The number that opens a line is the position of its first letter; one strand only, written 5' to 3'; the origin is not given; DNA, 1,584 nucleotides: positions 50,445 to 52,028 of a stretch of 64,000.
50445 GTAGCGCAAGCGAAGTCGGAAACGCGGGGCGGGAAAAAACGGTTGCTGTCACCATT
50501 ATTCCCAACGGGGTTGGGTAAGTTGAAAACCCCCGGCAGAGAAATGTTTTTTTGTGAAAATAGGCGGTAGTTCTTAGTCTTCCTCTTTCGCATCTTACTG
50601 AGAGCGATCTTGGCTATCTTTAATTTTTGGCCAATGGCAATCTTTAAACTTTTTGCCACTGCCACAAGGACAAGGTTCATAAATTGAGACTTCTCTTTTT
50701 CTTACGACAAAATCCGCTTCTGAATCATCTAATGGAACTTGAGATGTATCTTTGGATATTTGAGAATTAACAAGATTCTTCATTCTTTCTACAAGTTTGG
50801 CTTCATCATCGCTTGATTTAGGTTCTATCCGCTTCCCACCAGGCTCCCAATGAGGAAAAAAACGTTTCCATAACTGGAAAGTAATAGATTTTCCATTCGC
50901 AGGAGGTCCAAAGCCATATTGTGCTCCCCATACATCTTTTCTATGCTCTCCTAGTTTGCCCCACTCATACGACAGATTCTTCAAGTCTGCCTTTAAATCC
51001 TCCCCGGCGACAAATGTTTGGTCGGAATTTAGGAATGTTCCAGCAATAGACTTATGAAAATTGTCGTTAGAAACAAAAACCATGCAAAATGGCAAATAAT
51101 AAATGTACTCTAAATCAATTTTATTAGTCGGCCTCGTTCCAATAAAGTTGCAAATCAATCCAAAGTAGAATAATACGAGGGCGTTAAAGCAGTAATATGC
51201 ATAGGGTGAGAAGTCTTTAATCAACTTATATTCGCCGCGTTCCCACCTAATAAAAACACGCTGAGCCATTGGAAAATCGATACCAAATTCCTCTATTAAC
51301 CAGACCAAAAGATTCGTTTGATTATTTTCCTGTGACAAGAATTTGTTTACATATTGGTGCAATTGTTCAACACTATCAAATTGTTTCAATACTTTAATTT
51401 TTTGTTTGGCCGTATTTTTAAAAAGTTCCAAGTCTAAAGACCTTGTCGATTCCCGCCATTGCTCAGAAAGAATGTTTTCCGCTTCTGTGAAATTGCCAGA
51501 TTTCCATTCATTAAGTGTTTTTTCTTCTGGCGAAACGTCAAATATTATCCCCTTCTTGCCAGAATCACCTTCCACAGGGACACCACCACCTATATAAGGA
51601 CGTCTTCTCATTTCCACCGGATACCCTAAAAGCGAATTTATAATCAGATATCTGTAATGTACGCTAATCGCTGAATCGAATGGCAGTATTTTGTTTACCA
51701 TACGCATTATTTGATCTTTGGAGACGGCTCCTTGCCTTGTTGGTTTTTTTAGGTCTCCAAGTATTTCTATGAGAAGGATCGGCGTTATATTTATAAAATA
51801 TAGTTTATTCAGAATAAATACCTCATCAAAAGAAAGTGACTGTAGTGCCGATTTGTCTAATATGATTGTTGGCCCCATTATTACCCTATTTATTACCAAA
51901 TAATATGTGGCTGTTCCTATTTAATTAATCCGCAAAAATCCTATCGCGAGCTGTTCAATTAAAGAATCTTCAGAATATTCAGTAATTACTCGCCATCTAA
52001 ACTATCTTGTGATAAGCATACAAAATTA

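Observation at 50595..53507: AT-rich three-gene operon (small TM protein plus two SEC-C-motif proteins) is a candidate uncharacterised toxin/defence-type module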

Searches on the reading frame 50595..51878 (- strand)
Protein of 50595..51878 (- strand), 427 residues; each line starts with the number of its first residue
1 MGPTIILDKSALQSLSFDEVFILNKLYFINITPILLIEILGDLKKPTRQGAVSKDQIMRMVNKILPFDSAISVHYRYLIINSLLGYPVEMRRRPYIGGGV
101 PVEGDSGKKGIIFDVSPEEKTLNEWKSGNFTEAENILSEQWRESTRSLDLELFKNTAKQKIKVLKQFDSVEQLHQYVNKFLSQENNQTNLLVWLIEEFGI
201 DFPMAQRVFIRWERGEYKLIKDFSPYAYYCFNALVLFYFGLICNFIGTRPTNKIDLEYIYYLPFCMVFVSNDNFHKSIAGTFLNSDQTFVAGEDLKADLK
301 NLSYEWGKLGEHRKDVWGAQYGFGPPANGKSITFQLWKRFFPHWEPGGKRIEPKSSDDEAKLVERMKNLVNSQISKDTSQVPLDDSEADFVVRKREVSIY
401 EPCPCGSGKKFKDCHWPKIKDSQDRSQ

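Call 6: search_protein_families(library=pfam, max_evalue=1, proteins=[window:50598-51878:-])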
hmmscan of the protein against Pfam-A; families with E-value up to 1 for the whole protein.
seq(427 aa): 1 family
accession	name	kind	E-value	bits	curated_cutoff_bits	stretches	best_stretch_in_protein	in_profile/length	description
PF02810.21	SEC-C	-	8.5e-08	32.4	20.4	1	401-417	3-19/19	SEC-C motif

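Call 7: search_protein_families(library=padloc, max_evalue=1, proteins=[window:50598-51878:-])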
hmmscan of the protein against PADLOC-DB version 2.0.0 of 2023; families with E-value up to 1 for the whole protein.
seq(427 aa): 7 families
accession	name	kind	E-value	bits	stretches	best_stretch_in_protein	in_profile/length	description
PDLC00872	E2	-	8.1e-06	23.5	1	392-423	163-194/216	E2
PDLC00865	E2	-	1.6e-05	22.4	1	394-421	167-194/219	E2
PDLC00871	E2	-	0.0002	19.1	1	401-423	174-196/241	E2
PDLC00833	E1-E2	-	0.0018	15.8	1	392-420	167-195/222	E1-E2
PDLC00870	E2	-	0.0022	16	1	400-420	174-194/223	E2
PDLC04917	PDC-S12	-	0.0028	15.6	1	388-415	189-216/218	-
PDLC00861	E2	-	0.0036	14.8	1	397-422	176-201/232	E2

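Call 8: search_protein_families(library=ncbifam, max_evalue=1, proteins=[window:50598-51878:-])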
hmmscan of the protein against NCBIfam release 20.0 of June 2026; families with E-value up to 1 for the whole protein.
seq(427 aa): 8 families
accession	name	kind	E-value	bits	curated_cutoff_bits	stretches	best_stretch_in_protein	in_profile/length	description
NF004088.0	PRK05590.1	equivalog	1.2e-05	25.7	140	1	385-415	133-163/166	hypothetical protein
TIGR04102.1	SWIM_PBPRA1643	hypoth_equivalog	0.0017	18.7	68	1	395-414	87-106/108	PBPRA1643 family SWIM/SEC-C metal-binding motif protein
NF007704.0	PRK10396.1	equivalog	0.0019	18.2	149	1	392-414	196-218/221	hypothetical protein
NF008970.0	PRK12318.1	equivalog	0.0043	16.3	267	1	401-422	5-26/291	methionyl aminopeptidase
NF002449.0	PRK01617.1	equivalog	0.0047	17.3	141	1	396-414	133-151/154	hypothetical protein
NF002592.0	PRK02250.1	equivalog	0.0084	16.2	158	1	391-414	142-165/167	hypothetical protein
NF001213.0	PRK00183.1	equivalog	0.099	12.7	158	1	400-415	137-152/157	hypothetical protein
NF002486.0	PRK01752.1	equivalog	0.11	12.5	120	1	400-414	138-152/157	YchJ family protein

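Call 9: find_homologous_proteins(query=window:50598-51878:-)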
Query seq(427 aa) (427 aa): 544 proteins with E <= 0.001 among 5301 candidates; the best 120 are listed.
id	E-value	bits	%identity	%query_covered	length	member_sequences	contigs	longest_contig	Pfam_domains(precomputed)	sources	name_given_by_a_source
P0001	1.1e-263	893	100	89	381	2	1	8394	PF02810.22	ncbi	ncbi:MAG: SEC-C domain-containing protein, partial [Sedimentisphaerales bacterium]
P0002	6.5e-184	630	63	100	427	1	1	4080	PF02810.22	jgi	-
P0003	3.6e-183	628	63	100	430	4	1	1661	PF02810.22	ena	-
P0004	4.1e-135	469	50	98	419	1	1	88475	PF02810.22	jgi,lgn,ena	-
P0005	6.8e-134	465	52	97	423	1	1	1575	PF02810.22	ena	-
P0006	1.1e-127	445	46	100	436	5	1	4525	PF02810.22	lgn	-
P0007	1.1e-127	445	47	97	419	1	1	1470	PF02810.22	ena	-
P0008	2.5e-127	444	47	97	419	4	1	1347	PF02810.22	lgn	-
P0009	3.5e-125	436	48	97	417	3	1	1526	PF02810.22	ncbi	-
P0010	4.5e-125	436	47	97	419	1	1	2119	-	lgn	-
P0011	5.9e-125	436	47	97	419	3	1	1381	PF02810.22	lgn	-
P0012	6.4e-125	436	45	100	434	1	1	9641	PF02810.22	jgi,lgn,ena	-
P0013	2.5e-124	434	45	100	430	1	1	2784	PF02810.22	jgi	jgi:hypothetical protein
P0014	3.9e-124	433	47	97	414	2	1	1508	PF02810.22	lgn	-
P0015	4.7e-123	429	45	100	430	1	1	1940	PF02810.22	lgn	-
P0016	7.4e-123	429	45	100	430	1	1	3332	PF02810.22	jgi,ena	-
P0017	1.6e-122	428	45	99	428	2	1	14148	PF02810.22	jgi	-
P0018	5.8e-122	426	47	99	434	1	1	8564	PF02810.22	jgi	jgi:hypothetical protein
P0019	5.5e-121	423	44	100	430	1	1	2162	PF02810.22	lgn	-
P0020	2.0e-120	421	45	99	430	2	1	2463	PF02810.22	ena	-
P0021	1.2e-119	418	44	100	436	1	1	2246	PF02810.22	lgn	-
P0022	2.6e-119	417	43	100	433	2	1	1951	PF02810.22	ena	-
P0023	2.3e-117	411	43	100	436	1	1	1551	PF02810.22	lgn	-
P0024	5.2e-117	410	46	97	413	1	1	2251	PF02810.22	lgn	-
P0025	9.7e-116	405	44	100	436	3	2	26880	PF02810.22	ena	-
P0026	1.3e-115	405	44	99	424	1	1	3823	PF02810.22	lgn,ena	-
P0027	1.3e-111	392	42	99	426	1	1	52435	PF02810.22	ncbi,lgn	-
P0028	5.5e-110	386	42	100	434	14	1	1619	PF02810.22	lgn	-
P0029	2.8e-107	377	42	100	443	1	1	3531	PF02810.22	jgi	jgi:hypothetical protein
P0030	4.3e-107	377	42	100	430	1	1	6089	PF02810.22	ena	-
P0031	1.1e-106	376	43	97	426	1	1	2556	PF02810.22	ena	-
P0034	1.7e-102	362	44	90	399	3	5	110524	PF02810.22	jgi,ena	-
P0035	3.4e-101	357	42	97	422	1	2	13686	PF02810.22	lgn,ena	-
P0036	9.7e-101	356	40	97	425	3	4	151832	PF02810.22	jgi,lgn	jgi:hypothetical protein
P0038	5.4e-100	353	38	99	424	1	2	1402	PF02810.22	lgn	-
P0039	1.5e-99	352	40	100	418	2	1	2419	PF02810.22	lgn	-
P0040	4.4e-99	350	42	99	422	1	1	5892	PF02810.22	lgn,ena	-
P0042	3.2e-98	348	44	97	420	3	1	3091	PF02810.22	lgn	-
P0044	5.6e-98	347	41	100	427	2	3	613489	PF02810.22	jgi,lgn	jgi:hypothetical protein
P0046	2.4e-97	345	39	97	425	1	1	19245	PF02810.22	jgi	jgi:hypothetical protein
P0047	1.1e-96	342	40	97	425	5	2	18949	PF02810.22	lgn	-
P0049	3.5e-95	338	39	97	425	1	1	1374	PF02810.22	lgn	-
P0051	2.0e-94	335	41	91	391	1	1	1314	PF02810.22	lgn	-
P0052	5.4e-94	334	40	98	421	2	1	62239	PF02810.22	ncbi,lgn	-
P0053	6.5e-94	333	39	97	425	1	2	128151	PF02810.22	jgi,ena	-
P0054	3.8e-93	331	41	97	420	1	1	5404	PF02810.22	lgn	-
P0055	5.5e-93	330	40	99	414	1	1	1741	PF02810.22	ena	-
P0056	6.0e-93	330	41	98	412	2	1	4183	PF02810.22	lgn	-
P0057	7.6e-93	330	40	98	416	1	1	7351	PF02810.22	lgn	-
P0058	8.8e-93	330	40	98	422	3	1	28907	PF02810.22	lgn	-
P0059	1.3e-92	329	40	97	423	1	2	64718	PF02810.22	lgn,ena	-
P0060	1.6e-92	329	45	77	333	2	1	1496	PF02810.22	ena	-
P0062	5.8e-92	327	40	97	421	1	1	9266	PF02810.22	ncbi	-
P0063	1.0e-91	326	39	97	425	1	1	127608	PF02810.22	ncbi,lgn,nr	ncbi:MAG: SEC-C domain-containing protein [Melioribacteraceae bacterium]|nr:SEC-C domain-containing 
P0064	1.7e-91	326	40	97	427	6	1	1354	PF02810.22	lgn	-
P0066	2.3e-91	325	40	97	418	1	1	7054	PF02810.22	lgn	-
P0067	2.6e-91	325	40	97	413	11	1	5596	PF02810.22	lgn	-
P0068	2.7e-91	325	40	97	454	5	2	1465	PF02810.22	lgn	-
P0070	5.2e-91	324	38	99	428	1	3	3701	PF02810.22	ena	-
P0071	1.2e-90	323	40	97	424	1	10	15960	PF02810.22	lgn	-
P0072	1.2e-90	323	39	98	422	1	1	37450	PF02810.22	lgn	-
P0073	1.4e-90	322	41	97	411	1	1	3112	PF02810.22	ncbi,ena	-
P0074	1.5e-90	322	39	98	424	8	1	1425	PF02810.22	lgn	-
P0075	2.9e-90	321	38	98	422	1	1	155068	PF02810.22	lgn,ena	-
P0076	3.0e-90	321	37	96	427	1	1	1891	PF02810.22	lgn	-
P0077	3.4e-90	321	39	98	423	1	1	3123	PF02810.22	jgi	-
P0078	4.3e-90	321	39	98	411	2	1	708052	PF02810.22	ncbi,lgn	ncbi:MAG: SEC-C metal-binding domain-containing protein [Bacteroidota bacterium]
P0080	5.6e-90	320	40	98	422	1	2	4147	PF02810.22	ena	-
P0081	1.1e-89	319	41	97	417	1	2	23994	PF02810.22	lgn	-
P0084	7.7e-89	317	38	98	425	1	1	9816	PF02810.22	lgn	-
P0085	8.6e-89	317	40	98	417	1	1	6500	PF02810.22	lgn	-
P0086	9.7e-89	316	39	98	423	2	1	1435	PF02810.22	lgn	-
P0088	1.7e-88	316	41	98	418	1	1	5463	PF02810.22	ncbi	-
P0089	2.4e-88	315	40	98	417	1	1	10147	PF02810.22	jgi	jgi:SEC-C motif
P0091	3.0e-88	315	39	99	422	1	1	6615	PF02810.22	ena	-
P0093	3.9e-88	314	41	98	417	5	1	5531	PF02810.22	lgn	-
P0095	2.3e-87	312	40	97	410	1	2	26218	PF02810.22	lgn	-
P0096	3.4e-87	311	40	98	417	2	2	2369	PF02810.22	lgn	-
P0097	1.0e-86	310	40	97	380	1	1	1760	PF02810.22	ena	-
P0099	1.3e-86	309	38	98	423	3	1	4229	PF02810.22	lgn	-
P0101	2.1e-86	309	38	100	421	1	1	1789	PF02810.22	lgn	-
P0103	2.5e-86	308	36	98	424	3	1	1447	PF02810.22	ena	-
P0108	6.6e-86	307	40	99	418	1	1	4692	PF02810.22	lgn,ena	-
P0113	2.2e-85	305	37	98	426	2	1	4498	PF02810.22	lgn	-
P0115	3.0e-85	305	37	98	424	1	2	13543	PF02810.22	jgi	jgi:hypothetical protein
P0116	3.0e-85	305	37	98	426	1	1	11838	PF02810.22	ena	-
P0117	4.4e-85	304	38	97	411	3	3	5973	PF02810.22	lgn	-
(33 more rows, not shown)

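Call 22: search_solved_structures(query=A1, max_evalue=10, show_alignments=2)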
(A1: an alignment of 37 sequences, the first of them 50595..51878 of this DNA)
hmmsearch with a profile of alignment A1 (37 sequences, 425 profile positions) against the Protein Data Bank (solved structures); distinct sequences matched with E-value up to 10: 9.
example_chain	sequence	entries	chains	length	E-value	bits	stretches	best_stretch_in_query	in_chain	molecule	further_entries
1ozb_I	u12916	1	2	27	5.4e-06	28.8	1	397-420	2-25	Preprotein translocase secA subunit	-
1sx0_A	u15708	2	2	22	9.6e-06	28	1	397-416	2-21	SecA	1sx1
9l6b_C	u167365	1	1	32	1.4e-05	27.5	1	396-416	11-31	UPF0225 protein YchJ -C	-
1tm6_A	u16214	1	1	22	1.5e-05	27.4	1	400-417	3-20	Preprotein translocase secA subunit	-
3iqy_A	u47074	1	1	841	0.00059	22.1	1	323-417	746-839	Protein translocase subunit secA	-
1tf2_A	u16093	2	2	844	0.00059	22.1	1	323-417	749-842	Preprotein translocase secA subunit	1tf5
2i9w_A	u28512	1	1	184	0.0015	20.8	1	384-416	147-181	Hypothetical protein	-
2jq5_A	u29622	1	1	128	0.12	14.5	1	402-419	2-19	SEC-C motif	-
5j2l_B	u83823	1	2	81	0.34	13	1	134-199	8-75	protein design 2L4HC2_11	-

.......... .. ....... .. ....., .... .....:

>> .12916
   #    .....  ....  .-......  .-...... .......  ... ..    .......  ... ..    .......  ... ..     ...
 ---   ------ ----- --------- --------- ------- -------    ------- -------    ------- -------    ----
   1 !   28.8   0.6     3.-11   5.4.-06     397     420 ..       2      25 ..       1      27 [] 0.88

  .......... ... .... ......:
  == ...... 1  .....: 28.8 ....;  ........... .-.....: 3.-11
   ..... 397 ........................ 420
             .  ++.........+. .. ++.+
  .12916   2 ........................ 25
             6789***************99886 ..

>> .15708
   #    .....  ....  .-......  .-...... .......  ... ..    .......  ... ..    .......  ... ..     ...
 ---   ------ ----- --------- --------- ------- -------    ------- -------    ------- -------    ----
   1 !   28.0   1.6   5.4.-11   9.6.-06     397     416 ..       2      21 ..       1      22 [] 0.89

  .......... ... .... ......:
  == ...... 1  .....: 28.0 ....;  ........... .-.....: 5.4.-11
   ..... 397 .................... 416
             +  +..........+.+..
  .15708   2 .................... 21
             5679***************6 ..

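Call 23: find_related_loci(query=A1, collection=genome_contigs, flank=10000)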
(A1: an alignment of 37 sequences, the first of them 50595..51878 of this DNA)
Query A1 (427 aa) in genome_contigs; peptide patterns used: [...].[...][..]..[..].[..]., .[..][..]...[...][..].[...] (x = any residue, [..] = any of these).
139 stretches matched a pattern; 90 encode a relative of the query (tblastn E <= 1e-3); the best 80 are kept; 80 distinct loci.
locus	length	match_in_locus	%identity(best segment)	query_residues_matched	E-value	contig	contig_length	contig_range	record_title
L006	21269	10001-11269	42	1-423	2e-115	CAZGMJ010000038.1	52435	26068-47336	MAG TPA_asm: uncultured Pirellulales bacterium isolate binchicken_co17_417 genome assembly, contig: NODE_1956_length_524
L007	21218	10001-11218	44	1-416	3e-111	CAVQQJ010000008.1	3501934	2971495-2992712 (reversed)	MAG: uncultured Bacteroidetes bacterium isolate MFD01476.bin.2.182 genome assembly, contig: contig_26507, whole genome s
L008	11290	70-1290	44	14-420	3e-109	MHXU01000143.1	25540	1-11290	MAG: Planctomycetes bacterium GWC2_45_44 gwc2_scaffold_5277, whole genome shotgun sequence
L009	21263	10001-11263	40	1-420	5e-98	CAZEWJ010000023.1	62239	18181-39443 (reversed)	MAG TPA_asm: uncultured Ignavibacteriaceae bacterium isolate SRP136066_co1_204 genome assembly, contig: NODE_287_length_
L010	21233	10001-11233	39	1-421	3e-91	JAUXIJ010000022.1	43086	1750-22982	MAG: Candidatus Cloacimonadota bacterium isolate CSMAG_2978 CSMAG_2978_k119_795650_length_43086_cov_8.7014, whole genome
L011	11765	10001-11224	39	4-418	2e-89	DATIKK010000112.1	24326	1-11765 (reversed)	MAG TPA_asm: Bacteroidales bacterium isolate SMAG_U15716 k141_64830, whole genome shotgun sequence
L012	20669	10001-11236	38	1-424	3e-87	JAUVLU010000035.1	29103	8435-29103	MAG: Candidatus Cloacimonadota bacterium isolate CSMAG_514 CSMAG_514_k141_290803_length_29103_cov_117.8182, whole genome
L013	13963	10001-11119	40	1-372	5e-87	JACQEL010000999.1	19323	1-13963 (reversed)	MAG: Deltaproteobacteria bacterium isolate NC_groundwater_1020_Pr1_S-0.65um_57_10 Montesol18_Sp65_coassembly_scaffold_16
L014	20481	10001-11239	39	1-420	5e-87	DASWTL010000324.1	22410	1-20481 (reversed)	MAG TPA_asm: Sphingobacteriaceae bacterium isolate SMAG_U3574 k141_318785, whole genome shotgun sequence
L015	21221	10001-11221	41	1-414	2e-86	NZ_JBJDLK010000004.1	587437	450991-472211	Elizabethkingia meningoseptica strain WHH contig_4_len_587437, whole genome shotgun sequence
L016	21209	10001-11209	40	8-417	5e-86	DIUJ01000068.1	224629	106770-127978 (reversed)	MAG TPA_asm: Bacteroidetes bacterium UBA6161 UBA6161_contig_33141, whole genome shotgun sequence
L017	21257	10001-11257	38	2-423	3e-86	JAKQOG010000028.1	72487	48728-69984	MAG: Candidatus Hydrogenedentota bacterium isolate USDV_metabat.86 k141_500907, whole genome shotgun sequence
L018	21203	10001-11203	38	7-415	1e-85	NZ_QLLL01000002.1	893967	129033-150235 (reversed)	Chitinophaga skermanii strain DSM 23857 LX64DRAFT_scaffold00002.2, whole genome shotgun sequence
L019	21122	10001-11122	38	1-377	4e-85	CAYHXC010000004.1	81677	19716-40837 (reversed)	MAG TPA_asm: uncultured Candidatus Saccharibacteria bacterium isolate ERP119705_co17_57 genome assembly, contig: NODE_20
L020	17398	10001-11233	37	1-418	2e-83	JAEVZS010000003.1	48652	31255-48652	MAG: Bacteroidetes bacterium isolate OH_PBB_18 k127_218011, whole genome shotgun sequence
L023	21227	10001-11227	36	1-417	1e-80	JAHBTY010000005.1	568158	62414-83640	MAG: Cyclobacteriaceae bacterium isolate ACE_BAC5 BAC5_5, whole genome shotgun sequence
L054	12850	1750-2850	34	1-376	8e-65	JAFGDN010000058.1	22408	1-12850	MAG: Sedimentisphaerales bacterium isolate Zod_Metabat.1177 k87_8963785, whole genome shotgun sequence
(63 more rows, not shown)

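Call 29: predict_structure(alignment_id=A1)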
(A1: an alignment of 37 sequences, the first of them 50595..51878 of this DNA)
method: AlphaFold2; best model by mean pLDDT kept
length: 427 residues; sequences in the alignment: 37
mean_pLDDT: 87.3   pTM: 0.87
mean pLDDT of the five models: 87.3, 86.5, 86.5, 85.8, 85.7
residues with pLDDT >= 90: 231; 70-90: 154; 50-70: 38; < 50: 4
segments of 3 or more residues with pLDDT < 50: 379-381
pLDDT, mean of each block of 10 residues (from residue 1): 93 94 91 94 72 80 82 95 93 87 83 89 90 91 88 90 82 96 97 97 97 94 97 97 93 95 98 96 96 97 85 69 83 94 71 64 81 68 66 86 82 88 72
secondary structure, 60 per line:
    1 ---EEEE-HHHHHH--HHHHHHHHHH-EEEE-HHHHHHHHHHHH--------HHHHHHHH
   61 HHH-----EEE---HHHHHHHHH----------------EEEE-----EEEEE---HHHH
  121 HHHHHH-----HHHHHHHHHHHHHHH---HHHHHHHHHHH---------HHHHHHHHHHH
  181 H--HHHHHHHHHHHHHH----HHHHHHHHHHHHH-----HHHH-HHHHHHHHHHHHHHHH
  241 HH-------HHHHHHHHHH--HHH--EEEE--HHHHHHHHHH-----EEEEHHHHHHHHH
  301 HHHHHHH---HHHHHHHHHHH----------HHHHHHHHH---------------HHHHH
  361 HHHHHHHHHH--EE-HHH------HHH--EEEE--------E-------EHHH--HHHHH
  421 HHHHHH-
elements in order: E4-7 H9-14 H17-26 E28-31 H33-44 H53-63 E69-71 H75-83 E100-103 E109-113 H117-126 H132-146 H150-160 H170-181 H184-197 H202-214 H220-223 H225-242 H250-259 E267-270 H273-282 E288-291 H292-307 H311-321 H332-340 H356-370 E390-393 H416-426

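Call 32: search_protein_families(library=pfam, alignment_id=A2, max_evalue=0.001)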
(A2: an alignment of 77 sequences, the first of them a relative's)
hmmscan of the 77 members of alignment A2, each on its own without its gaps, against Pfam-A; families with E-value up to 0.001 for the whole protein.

A. member 1, L007:8889-9824:+ (312 aa): 1 family
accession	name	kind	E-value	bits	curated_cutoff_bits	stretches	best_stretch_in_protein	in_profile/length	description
PF01551.29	Peptidase_M23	-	3.5e-35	120.5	28.7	1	196-290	2-96/96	Peptidase family M23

B. families by the number of members that match (of 77 scanned): 94 families (the first 25 are shown)
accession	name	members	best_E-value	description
PF12686.12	DUF3800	5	6.8e-16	Protein of unknown function (DUF3800)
PF01420.25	Methylase_S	3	6.2e-32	Type I restriction modification DNA specificity domain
PF13424.12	TPR_12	2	8.3e-81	Tetratricopeptide repeat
PF00515.34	TPR_1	2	8.6e-68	Tetratricopeptide repeat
PF13181.12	TPR_8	2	2.4e-52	Tetratricopeptide repeat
PF13414.12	TPR_11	2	7.8e-45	TPR repeat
PF07719.23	TPR_2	2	3.2e-40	Tetratricopeptide repeat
PF01551.29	Peptidase_M23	2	3.5e-35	Peptidase family M23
PF14022.11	DUF4238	2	3.4e-32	Protein of unknown function (DUF4238)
PF08980.16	DUF1883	2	2.3e-31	Domain of unknown function (DUF1883)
PF13431.12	TPR_17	2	9.6e-26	Tetratricopeptide repeat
PF13676.11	TIR_2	2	3.1e-21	TIR domain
PF13432.12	TPR_16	2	6.2e-17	Tetratricopeptide repeat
PF01582.25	TIR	2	1.2e-15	TIR domain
PF14559.12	TPR_19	2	6.7e-14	Tetratricopeptide repeat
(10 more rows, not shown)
